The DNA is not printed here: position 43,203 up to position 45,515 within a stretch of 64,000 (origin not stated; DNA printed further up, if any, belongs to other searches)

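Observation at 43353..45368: Bacterial EttA-type ABC-F translation factor encoded in a eukaryotic nucleus with a transit-peptide-like N-terminal extension (Phe at position 2)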

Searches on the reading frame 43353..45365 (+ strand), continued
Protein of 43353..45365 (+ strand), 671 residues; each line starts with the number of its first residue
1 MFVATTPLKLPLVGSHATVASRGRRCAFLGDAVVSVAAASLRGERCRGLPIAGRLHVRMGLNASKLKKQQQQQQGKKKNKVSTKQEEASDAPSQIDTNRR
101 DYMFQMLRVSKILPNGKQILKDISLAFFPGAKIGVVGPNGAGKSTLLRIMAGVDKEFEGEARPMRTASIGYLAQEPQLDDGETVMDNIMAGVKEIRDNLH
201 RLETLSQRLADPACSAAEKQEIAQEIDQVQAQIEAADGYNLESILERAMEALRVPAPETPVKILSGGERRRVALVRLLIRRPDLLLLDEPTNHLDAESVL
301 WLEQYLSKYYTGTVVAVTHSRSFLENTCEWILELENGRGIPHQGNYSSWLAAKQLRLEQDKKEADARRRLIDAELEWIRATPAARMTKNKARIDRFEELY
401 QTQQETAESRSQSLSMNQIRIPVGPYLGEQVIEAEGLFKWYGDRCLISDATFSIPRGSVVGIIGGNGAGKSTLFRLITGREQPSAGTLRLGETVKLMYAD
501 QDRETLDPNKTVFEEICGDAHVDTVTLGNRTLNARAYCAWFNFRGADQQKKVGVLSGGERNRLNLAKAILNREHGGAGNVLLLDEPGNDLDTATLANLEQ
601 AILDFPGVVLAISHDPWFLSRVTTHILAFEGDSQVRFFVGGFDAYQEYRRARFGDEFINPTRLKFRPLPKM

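Call 63: list_cluster_members(proteins=[P0016, P0019, P0021, P0135, P0136, P0025, P0026, P0027, P0137, P0150])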
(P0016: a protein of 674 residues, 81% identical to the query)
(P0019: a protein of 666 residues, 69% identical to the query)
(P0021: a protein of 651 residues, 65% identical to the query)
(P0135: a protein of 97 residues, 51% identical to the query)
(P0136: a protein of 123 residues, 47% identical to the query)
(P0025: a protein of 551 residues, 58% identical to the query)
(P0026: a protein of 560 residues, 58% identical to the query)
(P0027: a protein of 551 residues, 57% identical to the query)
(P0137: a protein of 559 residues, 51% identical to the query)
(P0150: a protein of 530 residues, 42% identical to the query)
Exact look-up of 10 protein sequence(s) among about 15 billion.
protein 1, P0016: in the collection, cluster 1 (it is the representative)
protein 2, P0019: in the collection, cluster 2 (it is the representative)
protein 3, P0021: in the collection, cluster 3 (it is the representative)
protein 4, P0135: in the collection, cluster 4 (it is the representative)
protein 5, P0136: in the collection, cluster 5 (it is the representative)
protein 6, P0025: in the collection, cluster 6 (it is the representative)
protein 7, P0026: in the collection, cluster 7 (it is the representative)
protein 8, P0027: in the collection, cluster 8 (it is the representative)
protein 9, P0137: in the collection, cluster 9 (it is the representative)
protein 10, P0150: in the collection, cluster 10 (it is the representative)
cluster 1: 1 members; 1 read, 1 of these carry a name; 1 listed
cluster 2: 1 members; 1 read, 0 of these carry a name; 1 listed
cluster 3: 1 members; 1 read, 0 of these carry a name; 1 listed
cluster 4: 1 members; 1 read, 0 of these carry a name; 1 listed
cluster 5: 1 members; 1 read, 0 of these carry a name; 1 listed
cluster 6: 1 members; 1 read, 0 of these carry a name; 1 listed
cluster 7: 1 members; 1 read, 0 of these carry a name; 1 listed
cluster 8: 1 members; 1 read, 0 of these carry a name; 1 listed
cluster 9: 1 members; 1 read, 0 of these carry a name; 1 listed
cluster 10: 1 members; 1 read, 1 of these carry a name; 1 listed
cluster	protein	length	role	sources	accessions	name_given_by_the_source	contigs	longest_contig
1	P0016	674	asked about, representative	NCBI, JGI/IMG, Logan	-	ATP-binding cassette ChvD family protein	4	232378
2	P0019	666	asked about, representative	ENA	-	-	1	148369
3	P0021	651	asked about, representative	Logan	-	-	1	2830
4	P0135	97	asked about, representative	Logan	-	-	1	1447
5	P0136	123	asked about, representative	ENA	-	-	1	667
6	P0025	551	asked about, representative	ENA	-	-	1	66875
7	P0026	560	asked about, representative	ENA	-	-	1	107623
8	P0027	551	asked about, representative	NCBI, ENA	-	-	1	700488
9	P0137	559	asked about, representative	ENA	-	-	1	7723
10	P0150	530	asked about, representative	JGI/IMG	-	ATP-binding cassette ChvD family protein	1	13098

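Call 65: find_homologous_proteins(query=P0167, max_evalue=1e-60)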
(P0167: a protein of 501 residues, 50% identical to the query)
Query P0167 (501 aa): 8000 proteins with E <= 1e-60 among 8000 candidates; the best 120 are listed.
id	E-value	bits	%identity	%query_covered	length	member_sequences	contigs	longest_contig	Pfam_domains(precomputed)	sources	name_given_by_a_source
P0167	0.0e+0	1127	100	100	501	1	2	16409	PF00005.34,PF02463.26,PF13304.13,PF12848.14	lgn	-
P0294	3.9e-251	852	87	87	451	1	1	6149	PF00005.34,PF02463.26,PF13304.13,PF12848.14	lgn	-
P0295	9.5e-246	834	78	95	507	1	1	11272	PF00005.34,PF02463.26,PF13304.13,PF12848.14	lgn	-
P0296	9.2e-237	804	87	83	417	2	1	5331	PF00005.34,PF02463.26,PF13304.13,PF12848.14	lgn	-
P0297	4.2e-236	802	86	84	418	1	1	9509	PF00005.34,PF02463.26,PF13304.13,PF12848.14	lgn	-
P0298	6.7e-234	795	86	83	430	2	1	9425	PF00005.34,PF02463.26,PF13304.13,PF12848.14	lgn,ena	-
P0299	9.0e-232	788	73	91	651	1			PF00005.34,PF13555.13,PF13401.13,PF02463.26,PF13304.13,PF12848.14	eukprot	eukprot:TRINITY_DN572_c0_g1_i4.p1 TRINITY_DN572_c0_g1~~TRINITY_DN572_c0_g1_i4.p1 ORF type:complete l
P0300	3.0e-228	776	76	92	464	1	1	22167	PF00005.34,PF02463.26,PF13304.13,PF12848.14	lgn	-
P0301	7.3e-226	769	80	76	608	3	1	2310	PF07693.21,PF00005.34,PF00350.30,PF13476.13,PF13555.13,PF02463.26,PF13304.13,PF00931.29,PF12848.14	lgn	-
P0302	3.8e-224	763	74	90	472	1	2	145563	PF00005.34,PF02463.26,PF13304.13,PF12848.14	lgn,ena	-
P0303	7.8e-223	759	80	83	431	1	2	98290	PF00005.34,PF02463.26,PF13304.13,PF12848.14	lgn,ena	-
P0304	1.3e-220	751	73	93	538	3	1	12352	PF00005.34,PF02463.26,PF13304.13,PF12848.14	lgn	-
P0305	1.7e-220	751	73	93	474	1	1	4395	PF00005.34,PF02463.26,PF13304.13,PF12848.14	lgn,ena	-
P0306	6.3e-218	742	79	78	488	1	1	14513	PF00005.34,PF02463.26,PF13304.13,PF12848.14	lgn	-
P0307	1.1e-217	742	68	98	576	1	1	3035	PF00005.34,PF02463.26,PF13304.13,PF12848.14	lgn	-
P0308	3.1e-216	737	75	90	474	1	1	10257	PF00005.34,PF02463.26,PF13304.13,PF12848.14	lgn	-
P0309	4.2e-214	730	72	83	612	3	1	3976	PF00005.34,PF13175.13,PF00350.30,PF13476.13,PF13555.13,PF13401.13,PF13238.13,PF02463.26,PF13304.13,PF00931.29,PF12848.14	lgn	-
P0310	4.7e-214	730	71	92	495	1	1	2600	PF00005.34,PF02463.26,PF13304.13,PF12848.14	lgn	-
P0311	8.5e-214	729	72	92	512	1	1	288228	PF00005.34,PF02463.26,PF13304.13,PF12848.14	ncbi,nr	ncbi:ABC transporter [Gracilaria domingensis]|nr:ABC transporter [Gracilaria domingensis]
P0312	1.2e-213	728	79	77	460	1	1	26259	PF00005.34,PF02463.26,PF13304.13,PF12848.14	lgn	-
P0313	1.7e-213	728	73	85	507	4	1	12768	PF00005.34,PF02463.26,PF13304.13,PF12848.14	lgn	-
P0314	5.6e-211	719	80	76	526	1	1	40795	PF00005.34,PF02463.26,PF13304.13,PF12848.14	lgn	-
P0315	1.3e-209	715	80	76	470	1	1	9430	PF00005.34,PF02463.26,PF13304.13,PF12848.14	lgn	-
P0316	1.2e-208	712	77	83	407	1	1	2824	PF00005.34,PF02463.26,PF13304.13,PF12848.14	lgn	-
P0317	1.9e-204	698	78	76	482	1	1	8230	PF00005.34,PF02463.26,PF13304.13,PF12848.14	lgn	-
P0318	3.6e-204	697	75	83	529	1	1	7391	PF00005.34,PF02463.26,PF13304.13,PF12848.14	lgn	-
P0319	3.1e-192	658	68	75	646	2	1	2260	PF00005.34,PF00350.30,PF02463.26,PF13166.13,PF13304.13,PF12848.14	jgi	-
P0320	2.5e-191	655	63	87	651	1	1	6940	PF00005.34,PF13476.13,PF13555.13,PF02463.26,PF13166.13,PF13304.13,PF12848.14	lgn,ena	-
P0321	1.2e-186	639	81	63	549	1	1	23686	PF00005.34,PF13304.13,PF12848.14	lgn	-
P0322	1.9e-180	619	59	88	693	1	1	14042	PF00005.34,PF13555.13,PF02463.26,PF13304.13,PF12848.14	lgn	-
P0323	3.7e-170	585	60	74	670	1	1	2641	PF00005.34,PF13476.13,PF13555.13,PF05783.18,PF02463.26,PF13304.13,PF12848.14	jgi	-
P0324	2.7e-168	579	55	84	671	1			PF00005.34,PF13476.13,PF02463.26,PF13304.13,PF12848.14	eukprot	eukprot:CAMPEP_0184695300 /NCGR_PEP_ID=MMETSP0313-20130426/2983_1 /TAXON_ID=2792 /ORGANISM="Porphyri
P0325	3.3e-162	559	57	75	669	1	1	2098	PF01926.30,PF00005.34,PF13476.13,PF13555.13,PF02463.26,PF13304.13,PF00931.29,PF12848.14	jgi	-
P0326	2.4e-157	543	74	64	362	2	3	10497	PF00005.34,PF13304.13,PF12848.14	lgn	-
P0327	4.0e-150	519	56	73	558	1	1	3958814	PF00005.34,PF02463.26,PF13304.13,PF12848.14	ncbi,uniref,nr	ncbi:ABC transporter ATP-binding protein [Sulfurifustis variabilis]|uniref:Energy-dependent translat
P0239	4.9e-150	518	69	67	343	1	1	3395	PF00005.34,PF13304.13,PF12848.14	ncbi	-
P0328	1.1e-149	517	58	73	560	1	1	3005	PF00005.34,PF02463.26,PF13304.13,PF12848.14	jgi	jgi:sulfate-transporting ATPase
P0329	1.8e-149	517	55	73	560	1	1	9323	PF00005.34,PF13476.13,PF13555.13,PF02463.26,PF13304.13,PF12848.14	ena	-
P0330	2.2e-149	516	55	73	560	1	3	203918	PF00005.34,PF13476.13,PF13555.13,PF02463.26,PF13304.13,PF12848.14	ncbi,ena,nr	ncbi:MAG TPA: energy-dependent translational throttle protein EttA [Nannocystaceae bacterium]|nr:ene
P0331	2.8e-149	516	56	73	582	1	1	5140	PF00005.34,PF13476.13,PF02463.26,PF13304.13,PF12848.14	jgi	jgi:ATP-binding cassette ChvD family protein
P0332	1.7e-148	513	57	73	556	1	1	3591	PF00005.34,PF13476.13,PF02463.26,PF13304.13,PF12848.14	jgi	jgi:energy-dependent translational throttle protein EttA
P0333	1.7e-148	513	54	77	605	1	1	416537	PF00005.34,PF02463.26,PF13304.13,PF12848.14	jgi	jgi:sulfate-transporting ATPase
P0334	1.8e-148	513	53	77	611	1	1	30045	PF00005.34,PF02463.26,PF13304.13,PF12848.14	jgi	jgi:sulfate-transporting ATPase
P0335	2.1e-148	513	57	73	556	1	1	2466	PF00005.34,PF13476.13,PF13555.13,PF02463.26,PF13304.13,PF12848.14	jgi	jgi:ATP-binding cassette ChvD family protein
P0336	2.5e-148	513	58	73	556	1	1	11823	PF00005.34,PF02463.26,PF13304.13,PF12848.14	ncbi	-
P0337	2.6e-148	513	57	73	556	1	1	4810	PF00005.34,PF13476.13,PF13555.13,PF02463.26,PF13304.13,PF12848.14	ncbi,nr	ncbi:MAG TPA: energy-dependent translational throttle protein EttA [Polyangium sp.]|nr:energy-depend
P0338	2.6e-148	513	57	73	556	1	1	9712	PF00005.34,PF13476.13,PF13555.13,PF05783.18,PF02463.26,PF13304.13,PF12848.14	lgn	-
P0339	3.2e-148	512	55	73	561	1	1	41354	PF00005.34,PF13476.13,PF02463.26,PF13304.13,PF12848.14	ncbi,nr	ncbi:MAG: energy-dependent translational throttle protein EttA [Deltaproteobacteria bacterium]|nr:en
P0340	5.1e-148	512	57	73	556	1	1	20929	PF00005.34,PF02463.26,PF13304.13,PF12848.14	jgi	jgi:ATP-binding cassette ChvD family protein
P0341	6.1e-148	512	56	73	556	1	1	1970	PF00005.34,PF13476.13,PF02463.26,PF13304.13,PF12848.14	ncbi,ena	-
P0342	6.2e-148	512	56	73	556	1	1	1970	PF00005.34,PF13476.13,PF02463.26,PF13304.13,PF12848.14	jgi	jgi:ATP-binding cassette ChvD family protein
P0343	6.6e-148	511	56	73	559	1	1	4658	PF00005.34,PF13476.13,PF02463.26,PF13304.13,PF12848.14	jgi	jgi:ATP-binding cassette ChvD family protein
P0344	6.9e-148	511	55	73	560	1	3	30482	PF00005.34,PF13476.13,PF02463.26,PF13304.13,PF12848.14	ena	-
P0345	8.0e-148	511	56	73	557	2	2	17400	PF00005.34,PF13476.13,PF02463.26,PF13304.13,PF12848.14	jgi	jgi:sulfate-transporting ATPase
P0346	8.2e-148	511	55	73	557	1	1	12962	PF00005.34,PF13476.13,PF13555.13,PF02463.26,PF13304.13,PF12848.14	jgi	jgi:energy-dependent translational throttle protein EttA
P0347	8.3e-148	511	55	73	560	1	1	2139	PF00005.34,PF13476.13,PF13555.13,PF13401.13,PF02463.26,PF13304.13,PF12848.14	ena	-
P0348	9.0e-148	511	55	73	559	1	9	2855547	PF00005.34,PF02463.26,PF13304.13,PF12848.14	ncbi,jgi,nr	ncbi:MAG: energy-dependent translational throttle protein EttA [Nannocystis sp.]|jgi:sulfate-transpo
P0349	1.5e-147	510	57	73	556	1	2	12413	PF00005.34,PF13476.13,PF02463.26,PF13304.13,PF12848.14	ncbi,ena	-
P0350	1.5e-147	510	57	73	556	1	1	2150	PF00005.34,PF02463.26,PF13304.13,PF12848.14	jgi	jgi:energy-dependent translational throttle protein EttA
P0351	1.7e-147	510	56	73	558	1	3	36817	PF00005.34,PF13476.13,PF02463.26,PF13304.13,PF12848.14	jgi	jgi:sulfate-transporting ATPase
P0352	1.9e-147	510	55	73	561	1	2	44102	PF00005.34,PF13476.13,PF02463.26,PF13304.13,PF12848.14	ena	-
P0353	2.3e-147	510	57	73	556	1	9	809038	PF00005.34,PF02463.26,PF13304.13,PF12848.14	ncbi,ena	-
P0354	2.3e-147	510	56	73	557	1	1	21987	PF00005.34,PF02463.26,PF13304.13,PF12848.14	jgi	-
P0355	2.5e-147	510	56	73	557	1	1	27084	PF00005.34,PF02463.26,PF13304.13,PF12848.14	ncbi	ncbi:MAG: energy-dependent translational throttle protein EttA [Gammaproteobacteria bacterium]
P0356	2.7e-147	509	56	73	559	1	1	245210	PF00005.34,PF02463.26,PF13304.13,PF12848.14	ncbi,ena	-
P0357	2.9e-147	509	56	73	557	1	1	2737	PF00005.34,PF13476.13,PF13555.13,PF13304.13,PF12848.14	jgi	jgi:energy-dependent translational throttle protein EttA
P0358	3.0e-147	509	57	73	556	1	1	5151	PF00005.34,PF13476.13,PF02463.26,PF13304.13,PF12848.14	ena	-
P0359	3.1e-147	509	56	73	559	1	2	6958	PF00005.34,PF02463.26,PF13304.13,PF12848.14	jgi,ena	-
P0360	3.2e-147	509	54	73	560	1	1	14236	PF00005.34,PF13476.13,PF02463.26,PF13304.13,PF12848.14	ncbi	-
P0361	4.1e-147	509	54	70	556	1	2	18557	PF00005.34,PF13476.13,PF13304.13,PF12848.14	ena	-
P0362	4.1e-147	509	57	73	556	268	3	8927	PF00005.34,PF02463.26,PF13304.13,PF12848.14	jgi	-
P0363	4.4e-147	509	57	73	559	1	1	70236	PF00005.34,PF02463.26,PF13304.13,PF12848.14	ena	-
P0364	5.2e-147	508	57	73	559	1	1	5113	PF00005.34,PF13476.13,PF13555.13,PF02463.26,PF13304.13,PF12848.14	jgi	jgi:ATP-binding cassette ChvD family protein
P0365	5.4e-147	508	57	73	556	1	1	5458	PF00005.34,PF02463.26,PF13304.13,PF12848.14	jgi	jgi:energy-dependent translational throttle protein EttA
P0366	5.9e-147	508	57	73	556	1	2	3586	PF00005.34,PF13476.13,PF13555.13,PF02463.26,PF13304.13,PF12848.14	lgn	-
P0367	8.5e-147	508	56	73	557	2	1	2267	PF00005.34,PF13476.13,PF13555.13,PF02463.26,PF13304.13,PF12848.14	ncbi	ncbi:MAG: energy-dependent translational throttle protein EttA [Polyangiales bacterium]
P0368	8.7e-147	508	54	73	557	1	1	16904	PF00005.34,PF13476.13,PF13555.13,PF02463.26,PF13304.13,PF12848.14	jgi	jgi:ATP-binding cassette ChvD family protein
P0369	9.9e-147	508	57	73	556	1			PF00005.34,PF02463.26,PF13304.13,PF12848.14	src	-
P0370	1.1e-146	507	55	73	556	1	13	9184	PF00005.34,PF13476.13,PF13555.13,PF13401.13,PF02463.26,PF13304.13,PF12848.14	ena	-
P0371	1.1e-146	507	55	73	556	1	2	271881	PF00005.34,PF13476.13,PF13555.13,PF02463.26,PF13304.13,PF12848.14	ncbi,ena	ncbi:MAG: energy-dependent translational throttle protein EttA [Polyangiaceae bacterium]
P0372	1.2e-146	507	53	73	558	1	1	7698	PF00005.34,PF13476.13,PF02463.26,PF13304.13,PF12848.14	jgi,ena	-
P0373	1.3e-146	507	57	73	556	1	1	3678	PF00005.34,PF13476.13,PF13555.13,PF13401.13,PF02463.26,PF13304.13,PF12848.14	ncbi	-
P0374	1.4e-146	507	56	73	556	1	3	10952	PF00005.34,PF13555.13,PF02463.26,PF13304.13,PF12848.14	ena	-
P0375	1.4e-146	507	54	77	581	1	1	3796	PF00005.34,PF13476.13,PF13555.13,PF02463.26,PF13304.13,PF12848.14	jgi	jgi:ATP-binding cassette ChvD family protein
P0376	1.6e-146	507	55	75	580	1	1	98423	PF00005.34,PF13476.13,PF02463.26,PF13304.13,PF12848.14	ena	-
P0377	1.7e-146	507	53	73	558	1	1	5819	PF00005.34,PF13476.13,PF02463.26,PF13304.13,PF12848.14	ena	-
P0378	1.7e-146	507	54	75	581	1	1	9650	PF00005.34,PF13476.13,PF13555.13,PF02463.26,PF13304.13,PF12848.14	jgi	jgi:sulfate-transporting ATPase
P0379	1.7e-146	507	57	72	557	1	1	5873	PF00005.34,PF13555.13,PF13401.13,PF13238.13,PF02463.26,PF13304.13,PF13191.13,PF12848.14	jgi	jgi:ATP-binding cassette ChvD family protein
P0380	1.7e-146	507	55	73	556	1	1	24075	PF00005.34,PF13476.13,PF13555.13,PF02463.26,PF13304.13,PF12848.14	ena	-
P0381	1.8e-146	507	57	73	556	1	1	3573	PF00005.34,PF13476.13,PF13555.13,PF05783.18,PF02463.26,PF13304.13,PF12848.14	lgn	-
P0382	1.9e-146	507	54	73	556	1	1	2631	PF00005.34,PF13476.13,PF13555.13,PF02463.26,PF13304.13,PF12848.14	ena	-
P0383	2.0e-146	507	56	73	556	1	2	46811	PF00005.34,PF02463.26,PF13304.13,PF12848.14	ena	-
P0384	2.0e-146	506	53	73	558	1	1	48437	PF00005.34,PF13476.13,PF02463.26,PF13304.13,PF12848.14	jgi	jgi:ATP-binding cassette ChvD family protein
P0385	2.1e-146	506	56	73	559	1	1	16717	PF00005.34,PF02463.26,PF13304.13,PF12848.14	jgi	jgi:ATP-binding cassette ChvD family protein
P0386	2.1e-146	506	55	73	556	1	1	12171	PF00005.34,PF13476.13,PF13555.13,PF13401.13,PF02463.26,PF13304.13,PF12848.14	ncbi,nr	ncbi:MAG: energy-dependent translational throttle protein EttA [Myxococcales bacterium]|nr:energy-de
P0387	2.2e-146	506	55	73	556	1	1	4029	PF00005.34,PF13476.13,PF13555.13,PF13401.13,PF02463.26,PF13304.13,PF12848.14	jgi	jgi:energy-dependent translational throttle protein EttA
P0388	2.2e-146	506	57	73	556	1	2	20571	PF00005.34,PF13476.13,PF02463.26,PF13304.13,PF12848.14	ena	-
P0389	2.5e-146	506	56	73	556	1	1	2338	PF00005.34,PF02463.26,PF13304.13,PF12848.14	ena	-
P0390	2.7e-146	506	55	73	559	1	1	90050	PF00005.34,PF13476.13,PF02463.26,PF13304.13,PF12848.14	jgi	jgi:energy-dependent translational throttle protein EttA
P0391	2.8e-146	506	58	72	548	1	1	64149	PF00005.34,PF13476.13,PF13555.13,PF05783.18,PF02463.26,PF13304.13,PF12848.14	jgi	-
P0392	3.0e-146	506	55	73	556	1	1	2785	PF00005.34,PF13476.13,PF02463.26,PF13304.13,PF12848.14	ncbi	-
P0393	3.4e-146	506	54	74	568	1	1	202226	PF00005.34,PF02463.26,PF13304.13,PF12848.14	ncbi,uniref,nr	ncbi:ATP-binding cassette protein, ChvD family [Olivibacter domesticus]|uniref:Energy-dependent tran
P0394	3.5e-146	506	57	73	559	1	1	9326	PF00005.34,PF02463.26,PF13304.13,PF12848.14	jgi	jgi:energy-dependent translational throttle protein EttA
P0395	3.8e-146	506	57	73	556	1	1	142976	PF00005.34,PF02463.26,PF13304.13,PF12848.14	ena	-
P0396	3.9e-146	506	58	72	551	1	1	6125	PF00005.34,PF13476.13,PF02463.26,PF13304.13,PF12848.14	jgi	-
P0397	4.0e-146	506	58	72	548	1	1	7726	PF00005.34,PF13476.13,PF13555.13,PF05783.18,PF02463.26,PF13304.13,PF12848.14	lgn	-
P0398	4.3e-146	505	56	73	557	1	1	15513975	PF00005.34,PF13476.13,PF02463.26,PF13304.13,PF12848.14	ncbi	ncbi:energy-dependent translational throttle protein EttA [Sorangium sp. So ce134]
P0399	4.5e-146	505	56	73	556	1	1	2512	PF00005.34,PF02463.26,PF13304.13,PF12848.14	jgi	-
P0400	4.7e-146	505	56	73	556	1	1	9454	PF00005.34,PF13476.13,PF02463.26,PF13304.13,PF12848.14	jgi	jgi:ATP-binding cassette ChvD family protein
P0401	4.7e-146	505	56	73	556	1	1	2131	PF00005.34,PF02463.26,PF13304.13,PF12848.14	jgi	jgi:ATP-binding cassette ChvD family protein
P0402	4.7e-146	505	56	73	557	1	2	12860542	PF00005.34,PF13476.13,PF02463.26,PF13304.13,PF12848.14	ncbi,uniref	ncbi:energy-dependent translational throttle protein EttA [Sorangium cellulosum]|uniref:energy-depen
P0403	4.9e-146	505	54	73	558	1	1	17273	PF00005.34,PF13476.13,PF02463.26,PF13304.13,PF12848.14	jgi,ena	jgi:ATP-binding cassette ChvD family protein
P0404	5.0e-146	505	55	73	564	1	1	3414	PF00005.34,PF13476.13,PF13555.13,PF02463.26,PF13304.13,PF12848.14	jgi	jgi:energy-dependent translational throttle protein EttA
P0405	5.3e-146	505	55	73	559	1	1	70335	PF00005.34,PF13476.13,PF13555.13,PF02463.26,PF13304.13,PF12848.14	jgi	jgi:energy-dependent translational throttle protein EttA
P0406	5.7e-146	505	56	73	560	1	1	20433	PF00005.34,PF02463.26,PF13304.13,PF12848.14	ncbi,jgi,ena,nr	ncbi:MAG TPA: energy-dependent translational throttle protein EttA [Kofleriaceae bacterium]|nr:energ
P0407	6.0e-146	505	54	73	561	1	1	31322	PF00005.34,PF13476.13,PF02463.26,PF13304.13,PF12848.14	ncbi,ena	-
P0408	6.2e-146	505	56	73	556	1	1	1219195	PF00005.34,PF13476.13,PF13555.13,PF02463.26,PF13304.13,PF12848.14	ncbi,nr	ncbi:MAG: energy-dependent translational throttle protein EttA [Polyangiaceae bacterium]|nr:energy-d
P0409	6.7e-146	505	56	73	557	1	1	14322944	PF00005.34,PF13476.13,PF02463.26,PF13304.13,PF12848.14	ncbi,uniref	ncbi:energy-dependent translational throttle protein EttA [Sorangium sp. So ce861]|uniref:energy-dep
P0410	7.3e-146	505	56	73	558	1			PF00005.34,PF13401.13,PF02463.26,PF13304.13,PF12848.14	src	-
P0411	7.8e-146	505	55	73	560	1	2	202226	PF00005.34,PF02463.26,PF13304.13,PF12848.14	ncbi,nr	ncbi:energy-dependent translational throttle protein EttA [Olivibacter domesticus]|nr:energy-depende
